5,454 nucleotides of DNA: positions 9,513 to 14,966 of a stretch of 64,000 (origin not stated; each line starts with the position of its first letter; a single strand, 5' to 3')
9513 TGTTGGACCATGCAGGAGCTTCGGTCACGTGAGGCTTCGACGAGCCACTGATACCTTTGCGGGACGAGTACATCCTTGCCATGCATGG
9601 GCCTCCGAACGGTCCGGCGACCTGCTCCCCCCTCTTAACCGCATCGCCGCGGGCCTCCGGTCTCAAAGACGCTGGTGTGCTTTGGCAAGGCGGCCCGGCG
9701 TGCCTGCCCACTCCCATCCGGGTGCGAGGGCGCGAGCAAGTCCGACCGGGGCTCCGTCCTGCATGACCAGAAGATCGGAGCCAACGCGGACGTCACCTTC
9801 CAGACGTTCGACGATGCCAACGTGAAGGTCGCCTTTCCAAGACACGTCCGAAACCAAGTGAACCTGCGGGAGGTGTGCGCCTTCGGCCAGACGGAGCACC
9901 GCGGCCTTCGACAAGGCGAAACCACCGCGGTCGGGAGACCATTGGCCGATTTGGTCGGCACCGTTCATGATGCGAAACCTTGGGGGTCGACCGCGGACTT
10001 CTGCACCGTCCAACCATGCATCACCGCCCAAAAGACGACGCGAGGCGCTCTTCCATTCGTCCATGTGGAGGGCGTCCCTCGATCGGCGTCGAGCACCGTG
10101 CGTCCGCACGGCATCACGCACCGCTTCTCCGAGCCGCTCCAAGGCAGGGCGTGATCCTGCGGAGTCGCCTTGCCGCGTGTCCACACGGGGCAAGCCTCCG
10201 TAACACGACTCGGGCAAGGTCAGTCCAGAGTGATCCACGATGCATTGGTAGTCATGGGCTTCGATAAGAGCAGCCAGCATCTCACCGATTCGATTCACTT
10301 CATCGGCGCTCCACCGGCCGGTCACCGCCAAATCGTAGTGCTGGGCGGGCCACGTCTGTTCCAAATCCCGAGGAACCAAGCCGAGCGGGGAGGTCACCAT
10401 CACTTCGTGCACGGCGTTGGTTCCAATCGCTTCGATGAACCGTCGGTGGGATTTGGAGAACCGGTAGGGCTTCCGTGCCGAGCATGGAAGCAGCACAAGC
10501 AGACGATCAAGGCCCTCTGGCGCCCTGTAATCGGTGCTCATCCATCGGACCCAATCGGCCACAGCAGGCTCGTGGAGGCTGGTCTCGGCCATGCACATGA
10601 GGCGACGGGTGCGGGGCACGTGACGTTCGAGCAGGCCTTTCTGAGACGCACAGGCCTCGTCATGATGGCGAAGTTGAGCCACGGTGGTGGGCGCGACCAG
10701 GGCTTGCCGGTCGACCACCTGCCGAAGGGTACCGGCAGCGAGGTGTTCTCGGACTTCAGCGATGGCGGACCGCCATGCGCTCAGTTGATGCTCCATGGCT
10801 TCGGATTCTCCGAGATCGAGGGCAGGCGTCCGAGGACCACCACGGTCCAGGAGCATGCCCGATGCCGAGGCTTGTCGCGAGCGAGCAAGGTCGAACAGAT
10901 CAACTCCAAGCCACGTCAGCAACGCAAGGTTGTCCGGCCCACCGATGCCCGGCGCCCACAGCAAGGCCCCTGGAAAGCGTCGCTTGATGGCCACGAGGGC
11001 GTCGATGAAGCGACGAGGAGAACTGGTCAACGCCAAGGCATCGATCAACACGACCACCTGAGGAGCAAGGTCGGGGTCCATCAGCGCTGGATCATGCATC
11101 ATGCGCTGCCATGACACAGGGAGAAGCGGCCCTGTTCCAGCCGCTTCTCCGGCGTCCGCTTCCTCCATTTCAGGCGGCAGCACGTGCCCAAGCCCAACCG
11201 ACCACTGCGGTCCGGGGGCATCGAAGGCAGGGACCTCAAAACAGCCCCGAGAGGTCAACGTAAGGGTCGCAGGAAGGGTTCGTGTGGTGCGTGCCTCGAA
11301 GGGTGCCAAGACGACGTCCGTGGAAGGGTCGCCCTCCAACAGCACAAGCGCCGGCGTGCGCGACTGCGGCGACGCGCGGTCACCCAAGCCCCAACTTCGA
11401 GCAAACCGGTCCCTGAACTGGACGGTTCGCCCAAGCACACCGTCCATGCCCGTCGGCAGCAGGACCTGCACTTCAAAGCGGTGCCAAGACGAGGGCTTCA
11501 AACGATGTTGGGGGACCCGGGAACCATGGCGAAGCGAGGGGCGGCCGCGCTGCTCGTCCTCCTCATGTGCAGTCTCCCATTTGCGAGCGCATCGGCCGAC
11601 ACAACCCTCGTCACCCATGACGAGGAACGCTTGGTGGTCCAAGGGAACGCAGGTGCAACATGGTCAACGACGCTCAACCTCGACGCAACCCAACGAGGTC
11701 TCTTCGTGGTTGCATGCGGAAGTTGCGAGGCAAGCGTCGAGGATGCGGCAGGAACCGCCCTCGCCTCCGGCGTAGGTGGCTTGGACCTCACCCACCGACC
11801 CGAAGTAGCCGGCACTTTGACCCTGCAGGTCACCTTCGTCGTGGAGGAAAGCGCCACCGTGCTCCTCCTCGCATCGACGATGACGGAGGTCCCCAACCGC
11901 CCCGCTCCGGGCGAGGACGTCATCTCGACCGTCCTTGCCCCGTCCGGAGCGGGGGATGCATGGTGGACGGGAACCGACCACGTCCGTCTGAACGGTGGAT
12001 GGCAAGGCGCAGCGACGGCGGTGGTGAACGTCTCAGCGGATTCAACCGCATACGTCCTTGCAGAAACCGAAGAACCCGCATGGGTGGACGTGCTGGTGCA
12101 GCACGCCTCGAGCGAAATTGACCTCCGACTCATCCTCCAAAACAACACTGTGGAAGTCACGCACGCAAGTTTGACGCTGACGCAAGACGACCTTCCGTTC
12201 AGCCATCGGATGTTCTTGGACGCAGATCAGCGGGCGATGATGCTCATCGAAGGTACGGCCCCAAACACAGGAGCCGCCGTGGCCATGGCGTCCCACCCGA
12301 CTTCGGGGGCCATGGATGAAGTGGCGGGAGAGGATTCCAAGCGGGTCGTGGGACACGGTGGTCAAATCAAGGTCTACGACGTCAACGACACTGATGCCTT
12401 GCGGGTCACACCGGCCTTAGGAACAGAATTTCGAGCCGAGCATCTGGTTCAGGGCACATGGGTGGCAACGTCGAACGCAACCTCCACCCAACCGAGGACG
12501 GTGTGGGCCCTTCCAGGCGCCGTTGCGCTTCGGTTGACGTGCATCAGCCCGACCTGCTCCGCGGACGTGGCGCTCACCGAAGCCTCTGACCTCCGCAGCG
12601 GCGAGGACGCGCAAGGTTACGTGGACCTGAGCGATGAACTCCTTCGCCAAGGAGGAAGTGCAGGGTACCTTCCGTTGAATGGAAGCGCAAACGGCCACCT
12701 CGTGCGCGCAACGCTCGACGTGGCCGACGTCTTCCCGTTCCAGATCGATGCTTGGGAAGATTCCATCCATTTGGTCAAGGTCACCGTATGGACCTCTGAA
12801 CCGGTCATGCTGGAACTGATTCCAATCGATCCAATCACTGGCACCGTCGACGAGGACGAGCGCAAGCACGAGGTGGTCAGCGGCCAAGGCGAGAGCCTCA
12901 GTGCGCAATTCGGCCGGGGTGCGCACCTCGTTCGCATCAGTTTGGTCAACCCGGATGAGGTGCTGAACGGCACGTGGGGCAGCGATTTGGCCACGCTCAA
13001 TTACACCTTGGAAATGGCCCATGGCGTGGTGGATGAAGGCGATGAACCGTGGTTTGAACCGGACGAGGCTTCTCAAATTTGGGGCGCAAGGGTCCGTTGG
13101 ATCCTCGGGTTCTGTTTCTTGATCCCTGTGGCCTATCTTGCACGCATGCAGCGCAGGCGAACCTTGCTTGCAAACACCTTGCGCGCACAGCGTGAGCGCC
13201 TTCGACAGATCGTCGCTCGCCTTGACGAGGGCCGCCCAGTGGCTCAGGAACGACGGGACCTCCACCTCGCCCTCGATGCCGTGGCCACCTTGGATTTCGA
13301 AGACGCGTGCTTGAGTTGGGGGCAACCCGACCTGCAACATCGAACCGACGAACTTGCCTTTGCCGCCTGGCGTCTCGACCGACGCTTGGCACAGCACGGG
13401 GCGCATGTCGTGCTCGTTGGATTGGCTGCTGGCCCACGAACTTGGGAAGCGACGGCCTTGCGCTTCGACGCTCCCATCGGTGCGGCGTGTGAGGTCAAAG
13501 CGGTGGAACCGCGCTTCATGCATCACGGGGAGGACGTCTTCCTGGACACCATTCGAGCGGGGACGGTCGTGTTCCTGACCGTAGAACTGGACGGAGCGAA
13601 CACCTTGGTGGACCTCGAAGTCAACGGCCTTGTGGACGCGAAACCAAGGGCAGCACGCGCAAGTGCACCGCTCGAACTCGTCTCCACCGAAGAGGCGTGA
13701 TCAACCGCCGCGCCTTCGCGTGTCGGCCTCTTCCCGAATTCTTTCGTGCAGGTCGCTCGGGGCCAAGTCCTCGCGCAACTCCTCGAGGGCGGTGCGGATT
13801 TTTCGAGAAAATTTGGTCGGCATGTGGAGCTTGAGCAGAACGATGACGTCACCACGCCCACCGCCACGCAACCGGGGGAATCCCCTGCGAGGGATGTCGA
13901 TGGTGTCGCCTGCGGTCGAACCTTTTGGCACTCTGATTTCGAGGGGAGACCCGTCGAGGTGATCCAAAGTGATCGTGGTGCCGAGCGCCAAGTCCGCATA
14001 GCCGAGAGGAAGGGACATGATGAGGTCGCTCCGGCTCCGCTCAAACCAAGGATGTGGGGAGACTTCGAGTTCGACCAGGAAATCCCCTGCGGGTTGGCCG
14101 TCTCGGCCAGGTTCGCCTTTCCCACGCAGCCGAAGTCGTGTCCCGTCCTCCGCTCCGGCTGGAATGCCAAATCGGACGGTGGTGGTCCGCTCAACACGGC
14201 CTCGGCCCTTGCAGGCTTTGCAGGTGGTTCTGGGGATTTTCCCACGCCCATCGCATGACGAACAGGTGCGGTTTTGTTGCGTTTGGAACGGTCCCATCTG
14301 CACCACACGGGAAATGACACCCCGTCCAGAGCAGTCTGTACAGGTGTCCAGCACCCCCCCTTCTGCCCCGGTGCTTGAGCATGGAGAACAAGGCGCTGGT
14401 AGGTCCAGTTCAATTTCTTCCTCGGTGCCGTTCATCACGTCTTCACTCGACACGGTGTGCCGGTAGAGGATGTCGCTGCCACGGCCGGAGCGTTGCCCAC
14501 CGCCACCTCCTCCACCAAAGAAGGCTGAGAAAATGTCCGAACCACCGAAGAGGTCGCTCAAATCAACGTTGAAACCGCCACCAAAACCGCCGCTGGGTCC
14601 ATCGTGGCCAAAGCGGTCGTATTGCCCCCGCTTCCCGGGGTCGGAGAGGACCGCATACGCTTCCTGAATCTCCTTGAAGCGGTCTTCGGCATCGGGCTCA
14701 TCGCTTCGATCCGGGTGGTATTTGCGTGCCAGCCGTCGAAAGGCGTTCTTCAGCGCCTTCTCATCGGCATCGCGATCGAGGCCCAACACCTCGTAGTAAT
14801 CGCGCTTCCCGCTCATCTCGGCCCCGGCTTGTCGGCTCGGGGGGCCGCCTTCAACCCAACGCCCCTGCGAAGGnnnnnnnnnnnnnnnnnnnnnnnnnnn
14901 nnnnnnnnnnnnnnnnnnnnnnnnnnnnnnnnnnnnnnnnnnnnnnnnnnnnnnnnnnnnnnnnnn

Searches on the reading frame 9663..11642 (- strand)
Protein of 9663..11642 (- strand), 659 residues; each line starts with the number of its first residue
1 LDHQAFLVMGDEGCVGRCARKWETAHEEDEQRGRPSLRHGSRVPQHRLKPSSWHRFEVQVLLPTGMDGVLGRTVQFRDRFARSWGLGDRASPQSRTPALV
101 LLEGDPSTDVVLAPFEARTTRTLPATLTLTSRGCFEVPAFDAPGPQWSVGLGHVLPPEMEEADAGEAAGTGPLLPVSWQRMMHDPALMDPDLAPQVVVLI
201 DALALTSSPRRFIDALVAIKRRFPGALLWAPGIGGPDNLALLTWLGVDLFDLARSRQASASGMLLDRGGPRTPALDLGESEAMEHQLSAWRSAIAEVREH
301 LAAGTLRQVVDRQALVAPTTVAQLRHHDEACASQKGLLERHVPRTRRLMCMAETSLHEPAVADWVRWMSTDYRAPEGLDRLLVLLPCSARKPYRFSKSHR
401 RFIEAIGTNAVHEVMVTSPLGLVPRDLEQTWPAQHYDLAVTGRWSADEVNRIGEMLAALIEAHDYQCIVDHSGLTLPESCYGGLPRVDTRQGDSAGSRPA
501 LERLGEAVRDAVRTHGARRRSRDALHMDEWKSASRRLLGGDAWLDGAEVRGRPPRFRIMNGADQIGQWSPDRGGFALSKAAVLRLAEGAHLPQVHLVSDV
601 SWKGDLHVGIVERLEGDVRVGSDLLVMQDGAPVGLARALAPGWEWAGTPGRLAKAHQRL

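Call 6: search_protein_families(library=pfam, proteins=[window:9663-11642:-], max_evalue=0.001)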
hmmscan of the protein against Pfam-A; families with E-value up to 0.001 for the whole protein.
window:9663-11642:- (659 aa): 1 family
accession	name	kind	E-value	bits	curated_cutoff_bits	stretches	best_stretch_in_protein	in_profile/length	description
PF17884.7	DUF5591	-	4.4e-39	134.2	26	1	361-472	1-109/150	Domain of unknown function (DUF5591)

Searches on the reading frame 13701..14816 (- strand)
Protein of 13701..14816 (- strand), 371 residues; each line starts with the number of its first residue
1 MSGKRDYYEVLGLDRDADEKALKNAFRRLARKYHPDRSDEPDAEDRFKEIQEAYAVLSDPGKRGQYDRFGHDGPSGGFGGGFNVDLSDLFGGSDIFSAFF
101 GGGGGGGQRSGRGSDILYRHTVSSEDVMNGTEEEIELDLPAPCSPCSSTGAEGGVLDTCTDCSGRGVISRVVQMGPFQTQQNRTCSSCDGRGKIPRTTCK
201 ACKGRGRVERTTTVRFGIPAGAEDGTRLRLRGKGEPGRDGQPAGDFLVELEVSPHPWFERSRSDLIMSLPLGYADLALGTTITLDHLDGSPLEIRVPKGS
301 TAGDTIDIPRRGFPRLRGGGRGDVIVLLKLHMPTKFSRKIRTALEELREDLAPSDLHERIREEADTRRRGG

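Call 6: search_protein_families(library=pfam, proteins=[window:13701-14816:-], max_evalue=0.001)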
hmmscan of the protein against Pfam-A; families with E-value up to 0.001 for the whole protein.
window:13701-14816:- (371 aa): 3 families
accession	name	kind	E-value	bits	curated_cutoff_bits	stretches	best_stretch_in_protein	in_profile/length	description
PF01556.23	DnaJ_C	-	1.5e-34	119.7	26.6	1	118-333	3-152/152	DnaJ C terminal domain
PF00226.36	DnaJ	-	3.6e-25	88.3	27.8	1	6-67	1-63/63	DnaJ domain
PF00684.25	DnaJ_CXXCXGXG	-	2e-12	47.6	32.7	1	143-206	1-65/65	DnaJ central domain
